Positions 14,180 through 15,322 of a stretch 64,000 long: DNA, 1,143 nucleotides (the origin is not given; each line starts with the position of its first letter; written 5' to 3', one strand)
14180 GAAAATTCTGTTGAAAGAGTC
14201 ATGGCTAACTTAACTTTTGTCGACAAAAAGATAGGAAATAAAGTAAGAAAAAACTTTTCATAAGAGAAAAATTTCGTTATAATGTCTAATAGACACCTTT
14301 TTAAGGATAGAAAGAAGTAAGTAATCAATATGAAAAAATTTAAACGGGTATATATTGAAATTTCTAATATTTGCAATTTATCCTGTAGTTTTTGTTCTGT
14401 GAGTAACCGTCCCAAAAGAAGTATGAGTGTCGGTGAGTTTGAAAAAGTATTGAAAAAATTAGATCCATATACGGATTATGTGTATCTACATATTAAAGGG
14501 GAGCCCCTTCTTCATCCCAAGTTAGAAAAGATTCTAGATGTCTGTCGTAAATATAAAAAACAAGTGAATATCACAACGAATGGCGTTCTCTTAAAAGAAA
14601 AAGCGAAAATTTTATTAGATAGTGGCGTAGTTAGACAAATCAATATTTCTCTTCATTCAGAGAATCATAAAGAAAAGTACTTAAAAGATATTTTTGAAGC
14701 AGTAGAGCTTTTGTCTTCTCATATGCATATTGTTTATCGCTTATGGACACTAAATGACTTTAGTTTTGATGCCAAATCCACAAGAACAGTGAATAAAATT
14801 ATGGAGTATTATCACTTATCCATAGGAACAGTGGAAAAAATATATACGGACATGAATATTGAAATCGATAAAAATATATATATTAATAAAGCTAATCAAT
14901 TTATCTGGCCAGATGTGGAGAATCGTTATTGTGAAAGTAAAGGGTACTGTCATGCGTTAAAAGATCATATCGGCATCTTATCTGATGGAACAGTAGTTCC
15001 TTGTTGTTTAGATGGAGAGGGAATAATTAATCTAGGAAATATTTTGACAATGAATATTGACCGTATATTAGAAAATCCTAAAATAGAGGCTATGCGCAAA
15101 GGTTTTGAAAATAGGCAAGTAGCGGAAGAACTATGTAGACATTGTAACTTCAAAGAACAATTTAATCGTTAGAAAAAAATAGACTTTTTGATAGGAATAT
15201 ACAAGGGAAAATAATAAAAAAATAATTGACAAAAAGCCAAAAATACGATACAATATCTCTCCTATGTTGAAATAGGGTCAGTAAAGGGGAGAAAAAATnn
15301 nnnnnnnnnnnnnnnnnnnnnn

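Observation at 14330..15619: Small radical SAM/SPASM-type enzyme plus an adjacent 106-aa gene: possible peptide or cofactor modification module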

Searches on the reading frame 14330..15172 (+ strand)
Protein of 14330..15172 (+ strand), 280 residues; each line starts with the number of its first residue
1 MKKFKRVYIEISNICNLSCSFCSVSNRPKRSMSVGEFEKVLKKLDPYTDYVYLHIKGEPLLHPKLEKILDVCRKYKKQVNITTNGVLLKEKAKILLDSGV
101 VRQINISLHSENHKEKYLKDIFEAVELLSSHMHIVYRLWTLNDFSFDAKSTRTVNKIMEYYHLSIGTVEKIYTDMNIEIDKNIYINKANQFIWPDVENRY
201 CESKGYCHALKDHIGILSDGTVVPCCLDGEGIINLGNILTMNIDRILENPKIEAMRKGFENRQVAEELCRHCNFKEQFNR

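Call 3: search_protein_families(library=pfam, proteins=[window:14330-15172:+], max_evalue=0.1)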
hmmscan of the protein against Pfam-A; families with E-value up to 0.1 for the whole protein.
window:14330-15172:+ (280 aa): 3 families
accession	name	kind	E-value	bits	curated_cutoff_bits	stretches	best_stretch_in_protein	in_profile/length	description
PF04055.27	Radical_SAM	-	1.6e-18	67.9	29.5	1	9-138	1-148/166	Radical SAM superfamily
PF13186.11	SPASM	-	1.3e-13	51.5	21.5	1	207-273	1-67/67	Iron-sulfur cluster-binding domain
PF14412.12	AHH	-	0.076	13.4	22.3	0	71-131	37-89/111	A nuclease family of the HNH/ENDO VII superfamily with conserved AHH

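Call 4: search_protein_families(library=ncbifam, proteins=[window:14330-15172:+], max_evalue=0.1)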
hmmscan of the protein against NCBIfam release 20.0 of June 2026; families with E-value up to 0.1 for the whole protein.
window:14330-15172:+ (280 aa): 59 families (the best 25 are shown)
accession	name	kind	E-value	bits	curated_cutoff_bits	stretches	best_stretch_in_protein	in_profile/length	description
TIGR04317.1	W_rSAM_matur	equivalog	3.9e-19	69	380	1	3-119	2-122/349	tungsten cofactor oxidoreductase radical SAM maturase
NF001199.0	PRK00164.2-1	equivalog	2.3e-18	66.4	231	1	5-117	12-126/308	GTP 3',8-cyclase MoaA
TIGR02668.1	moaA_archaeal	equivalog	2.6e-18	66.1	325.25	1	5-117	10-124/303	GTP 3',8-cyclase MoaA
TIGR02666.1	moaA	equivalog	1.2e-14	54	284.05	1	4-113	9-127/336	GTP 3',8-cyclase MoaA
TIGR04251.1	SCM_rSAM_ScmF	equivalog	2.6e-12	46.8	400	1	5-112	4-117/353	SynChlorMet cassette radical SAM/SPASM protein ScmF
TIGR04311.1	rSAM_Geo_metal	subfamily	7.6e-12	45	400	1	5-113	3-117/423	radical SAM/SPASM family putative metalloenzyme maturase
NF033640.1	N_Twi_rSAM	subfamily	1e-11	44.6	170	2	203-277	1-74/398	twitch domain-containing radical SAM protein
TIGR04321.1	spiroSPASM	subfamily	1.3e-10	40.5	250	1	8-91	234-325/510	spiro-SPASM protein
TIGR04250.1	SCM_rSAM_ScmE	equivalog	4.8e-10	38.9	400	2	5-109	3-111/358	SynChlorMet cassette radical SAM/SPASM protein ScmE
NF038283.1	viperin_w_prok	equivalog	8.4e-10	38.3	180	1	11-114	8-120/281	viperin family antiviral radical SAM protein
NF050035.1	rSAM_WgK_link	exception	1e-09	37.9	650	1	7-112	11-120/367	radical SAM/SPASM peptide maturase WgkB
NF045574.1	sacti_mat_StsB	exception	1.2e-09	37.6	625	1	3-275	94-388/466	StsB family radical SAM/SPASM domain sactipeptide maturase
TIGR02109.1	PQQ_syn_pqqE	equivalog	2.4e-09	36.6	381.35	1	7-112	9-117/358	pyrroloquinoline quinone biosynthesis protein PqqE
TIGR04133.1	rSAM_w_lipo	hypoth_equivalog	5e-09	35.6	425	1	3-136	22-161/350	TIGR04133 family radical SAM/SPASM protein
TIGR02495.1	NrdG2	equivalog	1.9e-08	33.9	131.15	1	15-116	26-129/193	anaerobic ribonucleoside-triphosphate reductase activating protein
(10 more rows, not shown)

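Call 5: find_homologous_proteins(query=window:14330-15172:+)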
Query window:14330-15172:+ (280 aa): 7999 proteins with E <= 0.001 among 8000 candidates; the best 120 are listed.
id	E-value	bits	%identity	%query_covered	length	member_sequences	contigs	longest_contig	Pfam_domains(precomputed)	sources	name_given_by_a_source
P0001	1.5e-183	627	99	100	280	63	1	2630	PF13186.12,PF04055.28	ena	-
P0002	7.4e-173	591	92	100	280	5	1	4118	PF13186.12,PF04055.28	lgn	-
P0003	3.4e-169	579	97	94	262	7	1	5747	PF13186.12,PF04055.28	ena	-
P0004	6.7e-168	575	88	100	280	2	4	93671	PF13186.12,PF04055.28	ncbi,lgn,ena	-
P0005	2.9e-162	557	98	89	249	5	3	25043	PF13186.12,PF04055.28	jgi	jgi:radical SAM domain protein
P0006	4.8e-120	418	64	99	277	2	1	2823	PF13186.12,PF04055.28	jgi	-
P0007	2.8e-119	416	64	99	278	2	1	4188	PF13186.12,PF04055.28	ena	-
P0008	1.6e-117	410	63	99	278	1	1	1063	PF13186.12,PF04055.28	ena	-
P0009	1.2e-116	407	64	100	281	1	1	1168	PF13186.12,PF04055.28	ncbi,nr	ncbi:MAG: radical SAM protein, partial [Bacilli bacterium]|nr:radical SAM protein [Bacilli bacterium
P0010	3.3e-114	399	62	100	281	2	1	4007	PF13186.12,PF04055.28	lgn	-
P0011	7.2e-113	395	62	100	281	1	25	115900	PF13186.12,PF04055.28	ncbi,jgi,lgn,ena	-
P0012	1.6e-112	394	61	100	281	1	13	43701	PF13186.12,PF04055.28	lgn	-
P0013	3.7e-112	392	61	100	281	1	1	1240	PF13186.12,PF04055.28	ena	-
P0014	5.2e-112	392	61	100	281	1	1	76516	PF13186.12,PF04055.28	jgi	-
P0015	5.9e-112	392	61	100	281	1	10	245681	PF13186.12,PF04055.28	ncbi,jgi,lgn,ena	-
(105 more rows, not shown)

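Call 7: find_encoding_contigs(protein=P0004, flank=8000, max_places=3)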
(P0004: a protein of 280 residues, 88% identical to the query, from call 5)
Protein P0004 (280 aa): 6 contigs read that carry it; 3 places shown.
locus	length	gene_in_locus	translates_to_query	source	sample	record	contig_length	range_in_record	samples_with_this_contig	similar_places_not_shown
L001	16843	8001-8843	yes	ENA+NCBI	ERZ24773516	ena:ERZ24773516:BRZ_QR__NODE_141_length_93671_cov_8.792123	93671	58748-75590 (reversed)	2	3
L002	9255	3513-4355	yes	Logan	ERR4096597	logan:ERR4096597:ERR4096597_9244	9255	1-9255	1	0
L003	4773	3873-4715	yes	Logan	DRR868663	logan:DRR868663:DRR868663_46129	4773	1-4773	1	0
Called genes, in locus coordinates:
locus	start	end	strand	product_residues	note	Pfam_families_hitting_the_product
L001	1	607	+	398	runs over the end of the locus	PF10186:ATG14 (weak), PF24568:CC_PcsB, PF01551:Peptidase_M23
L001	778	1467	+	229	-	-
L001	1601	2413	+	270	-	PF00106:adh_short, PF03435:Sacchrp_dh_NADP (weak), PF08659:KR, PF13561:adh_short_C2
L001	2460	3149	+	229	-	PF06940:DUF1287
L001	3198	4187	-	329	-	PF01501:Glyco_transf_8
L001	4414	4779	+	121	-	-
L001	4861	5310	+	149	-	-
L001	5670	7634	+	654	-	PF00270:DEAD (faint), PF04851:ResIII, PF17757:UvrB_inter, PF27431:UvrB_3rd, PF00271:Helicase_C, PF12344:UvrB, PF02151:UVR (weak)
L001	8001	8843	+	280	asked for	PF04055:Radical_SAM, PF13186:SPASM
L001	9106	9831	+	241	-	-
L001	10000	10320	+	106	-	-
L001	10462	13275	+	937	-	PF00005:ABC_tran (faint), PF02463:SMC_N (faint), PF03193:RsgA_GTPase (faint), PF13304:AAA_21 (faint), PF13555:AAA_29 (faint), PF13671:AAA_33 (faint), PF17760:UvrA_inter, PF17755:UvrA_DNA-bind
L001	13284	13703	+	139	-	PF04020:Phage_holin_4_2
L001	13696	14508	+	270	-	PF01790:LGT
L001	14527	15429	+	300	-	PF00890:FAD_binding_2 (weak), PF01134:GIDA (faint), PF01266:DAO, PF01494:FAD_binding_3 (weak), PF07992:Pyr_redox_2, PF13450:NAD_binding_8 (weak), PF13738:Pyr_redox_3, PF00070:Pyr_redox, +4 more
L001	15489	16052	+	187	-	PF04011:LemA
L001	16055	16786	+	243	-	-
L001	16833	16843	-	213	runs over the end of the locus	-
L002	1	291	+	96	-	?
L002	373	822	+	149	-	-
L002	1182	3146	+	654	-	PF00270:DEAD (faint), PF04851:ResIII, PF17757:UvrB_inter, PF27431:UvrB_3rd, PF00271:Helicase_C, PF12344:UvrB, PF02151:UVR (weak)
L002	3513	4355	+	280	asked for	PF04055:Radical_SAM, PF13186:SPASM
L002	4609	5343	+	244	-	-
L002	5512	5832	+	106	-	-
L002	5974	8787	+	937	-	PF00005:ABC_tran (faint), PF02463:SMC_N (faint), PF03193:RsgA_GTPase (faint), PF13304:AAA_21 (faint), PF13555:AAA_29 (faint), PF13671:AAA_33 (faint), PF17760:UvrA_inter, PF17755:UvrA_DNA-bind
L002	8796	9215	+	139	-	PF04020:Phage_holin_4_2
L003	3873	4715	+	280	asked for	PF04055:Radical_SAM, PF13186:SPASM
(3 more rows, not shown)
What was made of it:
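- In L001 and L002 a 244-aa gene separates the enzyme from the small protein (call 7).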

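Call 8: find_encoding_contigs(protein=P0015, flank=8000, max_places=3)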
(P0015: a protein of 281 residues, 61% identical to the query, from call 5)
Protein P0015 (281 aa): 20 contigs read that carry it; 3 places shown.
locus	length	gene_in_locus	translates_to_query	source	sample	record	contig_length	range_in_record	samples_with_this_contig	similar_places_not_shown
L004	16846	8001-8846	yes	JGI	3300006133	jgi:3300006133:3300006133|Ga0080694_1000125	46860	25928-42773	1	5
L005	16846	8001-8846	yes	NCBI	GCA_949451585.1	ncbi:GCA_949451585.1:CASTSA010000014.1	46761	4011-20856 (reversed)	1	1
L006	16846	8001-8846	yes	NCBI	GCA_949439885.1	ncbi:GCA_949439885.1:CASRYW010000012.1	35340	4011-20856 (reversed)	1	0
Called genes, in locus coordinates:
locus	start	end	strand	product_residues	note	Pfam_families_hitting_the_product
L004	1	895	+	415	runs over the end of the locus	PF13353:Fer4_12 (weak), PF04055:Radical_SAM, PF00293:NUDIX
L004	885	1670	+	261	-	PF13578:Methyltransf_24 (weak)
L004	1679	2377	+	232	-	PF04973:NMN_transporter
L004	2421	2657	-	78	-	PF13242:Hydrolase_like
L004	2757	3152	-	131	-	PF00702:Hydrolase (weak)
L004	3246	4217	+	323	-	PF12224:Amidoligase_2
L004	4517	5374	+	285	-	PF01145:Band_7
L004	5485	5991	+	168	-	-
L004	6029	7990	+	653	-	PF00270:DEAD (faint), PF04851:ResIII, PF17757:UvrB_inter, PF27431:UvrB_3rd, PF00271:Helicase_C, PF12344:UvrB, PF02151:UVR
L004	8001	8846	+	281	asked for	PF04055:Radical_SAM, PF13186:SPASM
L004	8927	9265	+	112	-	-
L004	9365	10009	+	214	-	-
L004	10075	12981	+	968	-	PF02463:SMC_N (faint), PF03193:RsgA_GTPase (faint), PF00005:ABC_tran (faint), PF13304:AAA_21 (faint), PF13555:AAA_29 (faint), PF13671:AAA_33 (faint), PF17760:UvrA_inter, PF17755:UvrA_DNA-bind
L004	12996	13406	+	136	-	PF04020:Phage_holin_4_2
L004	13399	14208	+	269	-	PF01790:LGT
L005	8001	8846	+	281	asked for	PF04055:Radical_SAM, PF13186:SPASM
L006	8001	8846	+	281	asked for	PF04055:Radical_SAM, PF13186:SPASM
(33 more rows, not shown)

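Call 11: search_solved_structures(query=A1, max_evalue=0.01, show_alignments=3)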
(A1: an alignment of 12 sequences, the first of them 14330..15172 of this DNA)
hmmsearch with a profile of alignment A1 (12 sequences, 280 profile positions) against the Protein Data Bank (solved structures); distinct sequences matched with E-value up to 0.01: 17.
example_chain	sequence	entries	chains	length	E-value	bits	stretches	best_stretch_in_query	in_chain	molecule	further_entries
4m7s_A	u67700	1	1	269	1.2e-15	61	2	2-114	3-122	BtrN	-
4m7t_A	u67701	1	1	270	1.3e-15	60.9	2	2-114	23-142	BtrN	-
8wm2_A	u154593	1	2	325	1.2e-09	41.3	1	10-111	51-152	Fe-S radical SAM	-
6efn_A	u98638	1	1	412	6.4e-08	35.6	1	9-262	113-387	Sporulation killing factor maturation protein SkfB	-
5v1q_A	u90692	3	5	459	1.7e-07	34.2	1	13-114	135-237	Radical SAM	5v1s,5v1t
7vob_C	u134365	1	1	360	1.1e-06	31.6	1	7-109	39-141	Cytosylglucuronate decarboxylase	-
7voc_C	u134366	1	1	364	1.1e-06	31.6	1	7-109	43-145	Cytosylglucuronate decarboxylase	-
9dfu_A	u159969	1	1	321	3e-05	26.9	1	11-113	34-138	Radical SAM core domain-containing protein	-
9dfn_A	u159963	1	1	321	4.3e-05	26.3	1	12-113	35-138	Radical SAM core domain-containing protein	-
6b4c_A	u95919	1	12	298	0.00014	24.7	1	11-114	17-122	Viperin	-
9dgw_A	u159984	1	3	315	0.00016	24.5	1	11-114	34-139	Radical SAM core domain-containing protein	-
9dfw_A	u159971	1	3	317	0.00016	24.5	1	11-114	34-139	Radical SAM core domain-containing protein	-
7n7i_A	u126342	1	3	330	0.00018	24.3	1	11-114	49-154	Viperin-like enzyme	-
7tol_A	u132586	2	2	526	0.00095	21.9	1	9-92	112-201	glycerol dibiphytanyl glycerol tetraether - macrocyclic archaeol synthase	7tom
6y1x_A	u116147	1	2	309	0.0011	21.7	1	4-109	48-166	Radical SAM domain protein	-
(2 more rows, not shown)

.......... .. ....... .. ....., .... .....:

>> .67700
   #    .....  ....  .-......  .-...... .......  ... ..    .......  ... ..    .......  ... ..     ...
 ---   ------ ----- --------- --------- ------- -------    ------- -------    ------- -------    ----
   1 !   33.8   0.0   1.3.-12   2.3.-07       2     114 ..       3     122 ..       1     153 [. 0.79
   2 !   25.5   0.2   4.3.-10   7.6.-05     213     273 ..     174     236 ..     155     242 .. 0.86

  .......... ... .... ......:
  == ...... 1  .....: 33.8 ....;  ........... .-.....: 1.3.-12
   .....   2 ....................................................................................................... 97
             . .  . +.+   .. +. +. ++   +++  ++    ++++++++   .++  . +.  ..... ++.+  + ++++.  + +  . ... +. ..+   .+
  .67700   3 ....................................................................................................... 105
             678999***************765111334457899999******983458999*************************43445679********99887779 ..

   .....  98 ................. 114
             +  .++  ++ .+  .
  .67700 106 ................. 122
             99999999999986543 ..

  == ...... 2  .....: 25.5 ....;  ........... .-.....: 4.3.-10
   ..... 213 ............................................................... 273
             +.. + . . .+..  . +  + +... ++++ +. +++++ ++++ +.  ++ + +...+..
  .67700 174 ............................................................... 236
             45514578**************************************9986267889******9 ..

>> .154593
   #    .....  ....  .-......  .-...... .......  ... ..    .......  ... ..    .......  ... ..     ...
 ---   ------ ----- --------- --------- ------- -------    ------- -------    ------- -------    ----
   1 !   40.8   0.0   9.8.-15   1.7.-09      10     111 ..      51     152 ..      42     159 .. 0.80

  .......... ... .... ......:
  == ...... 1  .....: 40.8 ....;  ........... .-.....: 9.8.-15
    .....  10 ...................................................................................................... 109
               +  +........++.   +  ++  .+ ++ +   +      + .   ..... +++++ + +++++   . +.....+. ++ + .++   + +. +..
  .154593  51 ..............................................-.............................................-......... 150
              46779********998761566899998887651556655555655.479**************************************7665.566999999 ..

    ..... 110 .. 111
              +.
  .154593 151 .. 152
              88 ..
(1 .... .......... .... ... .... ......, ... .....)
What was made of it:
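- Closest known: BtrN. Same: The Cys spacing for a single auxiliary cluster is the same: ours is 207/225/269/272, and BtrN C187/C232/C235 are aligned in call 11.
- BtrN is the best PDB match over both halves (E 1.2e-15), with C225, C269 and C272 aligned to BtrN C187, C232 and C235 (call 11).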

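Call 12: find_related_loci(query=A1, collection=genome_contigs, flank=8000)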
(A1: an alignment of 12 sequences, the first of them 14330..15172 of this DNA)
Query A1 (280 aa) in genome_contigs; peptide patterns used: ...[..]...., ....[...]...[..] (x = any residue, [..] = any of these).
600 stretches matched a pattern (row limit reached: there are more); 420 encode a relative of the query (tblastn E <= 1e-3); the best 80 are kept; 80 distinct loci.
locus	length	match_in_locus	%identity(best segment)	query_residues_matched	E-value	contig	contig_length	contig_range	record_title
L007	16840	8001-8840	88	1-280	2e-171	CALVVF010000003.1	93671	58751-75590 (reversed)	MAG: uncultured Bacilli bacterium isolate BRZ_QR__bin83 genome assembly, contig: BRZ_QR__NODE_141_length_93671_cov_8.792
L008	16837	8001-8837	61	2-280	3e-117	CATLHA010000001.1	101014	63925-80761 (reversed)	MAG TPA_asm: uncultured Bacillales bacterium isolate MGG03199_1680015500 genome assembly, contig: ERR2497919_28, whole g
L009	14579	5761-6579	55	2-276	4e-102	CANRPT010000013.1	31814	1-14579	MAG: uncultured Bacilli bacterium isolate Lapin-018__bin21 genome assembly, contig: Lapin-018__NODE_1127_length_31814_co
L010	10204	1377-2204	56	1-278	3e-101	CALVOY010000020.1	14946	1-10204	MAG: uncultured Bacilli bacterium isolate E06__bin86 genome assembly, contig: E06__k127_5101880, whole genome shotgun se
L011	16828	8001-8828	53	3-279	5e-96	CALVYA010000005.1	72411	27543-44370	MAG: uncultured Bacilli bacterium isolate BRZ_CE__bin6 genome assembly, contig: BRZ_CE__NODE_653_length_72411_cov_12.932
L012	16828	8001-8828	54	2-278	1e-95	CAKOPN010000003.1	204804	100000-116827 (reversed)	MAG: uncultured Bacilli bacterium isolate REFINED_METABAT215_TOP10_CONTIGS_1500_ASSEMBLY_K77_MERGED__Hadza_MoBio_C-REDO_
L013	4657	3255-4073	54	7-280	1e-94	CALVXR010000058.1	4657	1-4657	MAG: uncultured Bacilli bacterium isolate E15__bin26 genome assembly, contig: E15__k127_151133, whole genome shotgun seq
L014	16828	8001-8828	51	2-278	3e-94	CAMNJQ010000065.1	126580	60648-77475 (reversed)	MAG: uncultured Clostridium sp. isolate SRR873599_bin.28_metaWRAP_v1.3_MAG genome assembly, contig: ERZ1756080.1344361,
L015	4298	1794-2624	53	3-280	2e-93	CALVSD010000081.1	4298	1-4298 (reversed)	MAG: uncultured Bacilli bacterium isolate BRZ_EV__bin65 genome assembly, contig: BRZ_EV__NODE_22979_length_4298_cov_9.85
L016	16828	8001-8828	51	3-279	2e-93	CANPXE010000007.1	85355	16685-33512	MAG: uncultured Bacilli bacterium isolate Lapin-004__bin77 genome assembly, contig: Lapin-004__NODE_260_length_85355_cov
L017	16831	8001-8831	50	2-279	3e-93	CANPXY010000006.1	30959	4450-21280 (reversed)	MAG: uncultured Bacilli bacterium isolate Lapin-005__bin105 genome assembly, contig: Lapin-005__NODE_1859_length_30959_c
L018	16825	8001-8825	52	3-278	2e-93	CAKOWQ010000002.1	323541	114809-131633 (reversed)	MAG: uncultured Bacilli bacterium isolate REFINED_METABAT215_TOP10_CONTIGS_1500_ASSEMBLY_K77_MERGED__Hadza_MoBio_hadza-A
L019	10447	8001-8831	52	3-280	5e-93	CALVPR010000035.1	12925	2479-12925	MAG: uncultured Bacilli bacterium isolate BRZ_EF__bin109 genome assembly, contig: BRZ_EF__NODE_6752_length_12925_cov_9.9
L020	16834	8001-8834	51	1-280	6e-93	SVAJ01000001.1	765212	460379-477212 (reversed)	MAG: Bacillota bacterium isolate SIG199 NODE_2_length_765212_cov_6.972485, whole genome shotgun sequence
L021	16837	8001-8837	53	1-280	9e-93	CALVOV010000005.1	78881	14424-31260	MAG: uncultured Bacilli bacterium isolate BRZ_QD__bin2 genome assembly, contig: BRZ_QD__NODE_414_length_78881_cov_6.0898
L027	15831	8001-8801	54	3-280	3e-90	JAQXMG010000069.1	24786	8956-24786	MAG: bacterium isolate SUG1322 k141_5490776, whole genome shotgun sequence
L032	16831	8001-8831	49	1-278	3e-87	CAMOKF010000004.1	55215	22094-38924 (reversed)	MAG: uncultured Firmicutes bacterium isolate SRR873608_bin.62_metaWRAP_v1.3_MAG genome assembly, contig: NODE_1213_lengt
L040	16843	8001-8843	47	1-280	8e-84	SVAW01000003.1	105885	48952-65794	MAG: Bacillota bacterium isolate SIG212 NODE_4585_length_105885_cov_10.547183, whole genome shotgun sequence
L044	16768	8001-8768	49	1-276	8e-82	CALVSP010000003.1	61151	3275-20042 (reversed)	MAG: uncultured Bacilli bacterium isolate BRZ_AF__bin76 genome assembly, contig: BRZ_AF__NODE_863_length_61151_cov_10.37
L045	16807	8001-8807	47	3-280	9e-81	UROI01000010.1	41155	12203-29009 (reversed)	uncultured Tenericutes bacterium isolate UMGS1185 genome assembly, contig: NODE_249_length_41155_cov_12.434331, whole ge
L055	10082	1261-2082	45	1-278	3e-78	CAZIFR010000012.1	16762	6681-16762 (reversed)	MAG TPA_asm: uncultured Muribaculaceae bacterium isolate SRP294416_co3_757 genome assembly, contig: NODE_5755_length_167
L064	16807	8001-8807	45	3-280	1e-75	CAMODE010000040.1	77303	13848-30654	MAG: uncultured Bacillales bacterium isolate SRR873609_bin.88_metaWRAP_v1.3_MAG genome assembly, contig: ERZ1756109_2694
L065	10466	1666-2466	45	3-278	3e-75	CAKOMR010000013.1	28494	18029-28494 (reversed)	MAG: uncultured Bacilli bacterium isolate REFINED_METABAT215_TOP10_CONTIGS_1500_ASSEMBLY_K77_MERGED__Hadza_MoBio_hadza-A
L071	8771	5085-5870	42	1-280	4e-75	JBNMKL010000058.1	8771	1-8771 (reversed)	MAG: Lachnospira sp. isolate CM_BacLac1556.44 k141_5208_length_8771_cov_35.1119, whole genome shotgun sequence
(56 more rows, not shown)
